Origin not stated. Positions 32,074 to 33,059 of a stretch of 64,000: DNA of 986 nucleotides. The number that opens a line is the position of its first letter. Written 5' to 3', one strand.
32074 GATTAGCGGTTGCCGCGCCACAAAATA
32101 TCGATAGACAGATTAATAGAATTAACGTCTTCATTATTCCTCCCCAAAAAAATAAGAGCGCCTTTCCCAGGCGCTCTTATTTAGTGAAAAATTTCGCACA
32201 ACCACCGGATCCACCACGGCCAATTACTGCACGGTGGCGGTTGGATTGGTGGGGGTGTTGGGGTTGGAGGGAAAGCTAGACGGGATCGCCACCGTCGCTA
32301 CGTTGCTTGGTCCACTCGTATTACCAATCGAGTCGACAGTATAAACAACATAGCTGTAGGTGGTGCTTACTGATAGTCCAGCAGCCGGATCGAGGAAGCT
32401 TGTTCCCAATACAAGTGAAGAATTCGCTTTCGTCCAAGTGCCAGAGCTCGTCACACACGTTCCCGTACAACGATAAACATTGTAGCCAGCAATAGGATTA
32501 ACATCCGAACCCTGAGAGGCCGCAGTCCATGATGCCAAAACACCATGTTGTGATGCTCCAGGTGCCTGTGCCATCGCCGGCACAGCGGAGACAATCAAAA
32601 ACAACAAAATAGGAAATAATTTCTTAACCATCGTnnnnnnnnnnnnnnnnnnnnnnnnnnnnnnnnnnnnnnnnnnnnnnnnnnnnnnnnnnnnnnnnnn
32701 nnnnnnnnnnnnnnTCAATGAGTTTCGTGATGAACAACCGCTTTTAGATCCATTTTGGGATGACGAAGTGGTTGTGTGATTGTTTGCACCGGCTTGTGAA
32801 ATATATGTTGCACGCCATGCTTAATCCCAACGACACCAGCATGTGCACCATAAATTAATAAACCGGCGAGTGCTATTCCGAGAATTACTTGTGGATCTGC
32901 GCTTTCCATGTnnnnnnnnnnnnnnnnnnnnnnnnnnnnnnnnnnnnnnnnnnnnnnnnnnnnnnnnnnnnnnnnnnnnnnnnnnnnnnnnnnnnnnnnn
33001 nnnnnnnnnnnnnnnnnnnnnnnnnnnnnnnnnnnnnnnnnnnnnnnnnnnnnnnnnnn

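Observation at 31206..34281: Lysis-plus cassette: M15 endolysin followed by secreted FN3 protein, papain-like cysteine peptidase and lipoprotein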

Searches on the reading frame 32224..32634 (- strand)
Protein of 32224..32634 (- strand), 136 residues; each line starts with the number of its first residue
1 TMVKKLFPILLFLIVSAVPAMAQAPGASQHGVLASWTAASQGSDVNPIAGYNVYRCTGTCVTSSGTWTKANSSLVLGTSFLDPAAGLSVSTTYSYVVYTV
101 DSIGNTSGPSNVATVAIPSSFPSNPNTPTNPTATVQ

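Call 4: search_protein_families(library=pfam, proteins=[window:32224-32634:-], max_evalue=0.1)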
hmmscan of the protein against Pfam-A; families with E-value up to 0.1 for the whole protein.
window:32224-32634:- (136 aa): 2 families
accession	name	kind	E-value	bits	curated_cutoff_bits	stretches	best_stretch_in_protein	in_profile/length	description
PF00041.27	fn3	-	0.0056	17.3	25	1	28-114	12-82/84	Fibronectin type III domain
PF16794.11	fn3_4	-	0.076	13.4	27.1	0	28-102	15-91/103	Fibronectin-III type domain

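Call 5: search_protein_families(library=phrogs, proteins=[window:32224-32634:-], max_evalue=0.01)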
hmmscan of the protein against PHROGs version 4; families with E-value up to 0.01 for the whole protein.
window:32224-32634:- (136 aa): 1 family
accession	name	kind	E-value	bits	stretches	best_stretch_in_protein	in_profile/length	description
phrog_382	-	tail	0.0044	16.5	1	48-128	3-76/655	minor tail protein with lysin activity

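Call 18: search_protein_families(library=ncbifam, proteins=[window:32224-32634:-], max_evalue=0.1)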
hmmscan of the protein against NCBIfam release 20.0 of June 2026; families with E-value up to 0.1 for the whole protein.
window:32224-32634:- (136 aa): 1 family
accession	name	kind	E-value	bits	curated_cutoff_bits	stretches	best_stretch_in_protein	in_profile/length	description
NF041611.1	exoglucan_CbhB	equivalog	6.5e-06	24.5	1950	1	17-133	707-806/997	exoglucanase CbhB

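Call 28: search_protein_families(library=padloc, proteins=[window:32224-32631:-], max_evalue=0.01)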
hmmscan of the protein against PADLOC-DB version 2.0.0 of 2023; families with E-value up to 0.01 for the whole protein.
window:32224-32631:- (135 aa): 0 families

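Call 74: search_solved_structures(query=window:32224-32631:-, max_evalue=1, show_alignments=1)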
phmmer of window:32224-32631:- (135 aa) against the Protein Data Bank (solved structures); distinct sequences matched with E-value up to 1: 10.
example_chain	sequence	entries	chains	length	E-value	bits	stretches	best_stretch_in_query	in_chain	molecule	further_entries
1k85_A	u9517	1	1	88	0.021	18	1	25-114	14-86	CHITINASE A1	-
8osd_A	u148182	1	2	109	0.17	15.1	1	18-114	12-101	Titin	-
8pn3_A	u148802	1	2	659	0.28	14.4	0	85-118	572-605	DUF3472 domain-containing protein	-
8pn5_A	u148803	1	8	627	0.29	14.3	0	85-118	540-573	DUF3472 domain-containing protein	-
8rmk_L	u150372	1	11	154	0.32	14.2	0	20-45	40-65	Synthetic nanobody SbC2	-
8pmu_A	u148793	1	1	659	0.34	14.1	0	85-118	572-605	DUF3472 domain-containing protein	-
8rmm_O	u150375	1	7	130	0.44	13.7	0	20-46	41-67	Synthetic nanobody SbC2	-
6mit_G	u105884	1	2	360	0.79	12.9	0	53-106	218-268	Lipopolysaccharide export system permease protein LptG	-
6mhu_G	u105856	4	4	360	0.79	12.9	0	53-106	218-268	Lipopolysaccharide export system permease protein LptG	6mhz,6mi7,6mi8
6s8g_G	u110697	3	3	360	0.95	12.7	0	53-106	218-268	Inner membrane protein yjgQ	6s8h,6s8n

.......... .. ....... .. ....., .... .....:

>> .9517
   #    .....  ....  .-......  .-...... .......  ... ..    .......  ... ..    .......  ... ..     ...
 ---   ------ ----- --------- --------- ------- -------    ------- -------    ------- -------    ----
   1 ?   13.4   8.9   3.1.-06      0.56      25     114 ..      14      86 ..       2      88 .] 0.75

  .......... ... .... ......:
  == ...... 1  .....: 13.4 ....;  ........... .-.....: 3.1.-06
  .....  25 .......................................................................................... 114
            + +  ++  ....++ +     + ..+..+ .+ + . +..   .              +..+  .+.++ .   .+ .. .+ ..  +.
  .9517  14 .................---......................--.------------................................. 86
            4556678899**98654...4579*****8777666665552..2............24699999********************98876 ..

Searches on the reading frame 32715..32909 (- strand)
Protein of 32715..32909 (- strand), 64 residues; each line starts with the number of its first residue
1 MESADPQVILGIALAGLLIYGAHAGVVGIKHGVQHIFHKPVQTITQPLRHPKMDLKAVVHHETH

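Call 4: search_protein_families(library=pfam, proteins=[window:32715-32909:-], max_evalue=0.1)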
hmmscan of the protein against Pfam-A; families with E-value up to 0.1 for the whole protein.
window:32715-32909:- (64 aa): 1 family
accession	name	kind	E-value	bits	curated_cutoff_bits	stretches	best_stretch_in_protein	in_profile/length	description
PF24020.1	DUF7333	-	0.079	13.5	27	1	7-32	31-56/61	Family of unknown function (DUF7333)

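Call 5: search_protein_families(library=phrogs, proteins=[window:32715-32909:-], max_evalue=0.01)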
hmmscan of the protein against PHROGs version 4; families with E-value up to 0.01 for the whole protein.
window:32715-32909:- (64 aa): 0 families

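Call 18: search_protein_families(library=ncbifam, proteins=[window:32715-32909:-], max_evalue=0.1)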
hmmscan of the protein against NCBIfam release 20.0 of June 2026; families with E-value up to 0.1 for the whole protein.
window:32715-32909:- (64 aa): 0 families

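Call 28: search_protein_families(library=padloc, proteins=[window:32715-32909:-], max_evalue=0.01)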
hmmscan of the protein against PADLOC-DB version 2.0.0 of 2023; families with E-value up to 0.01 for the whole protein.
window:32715-32909:- (64 aa): 0 families
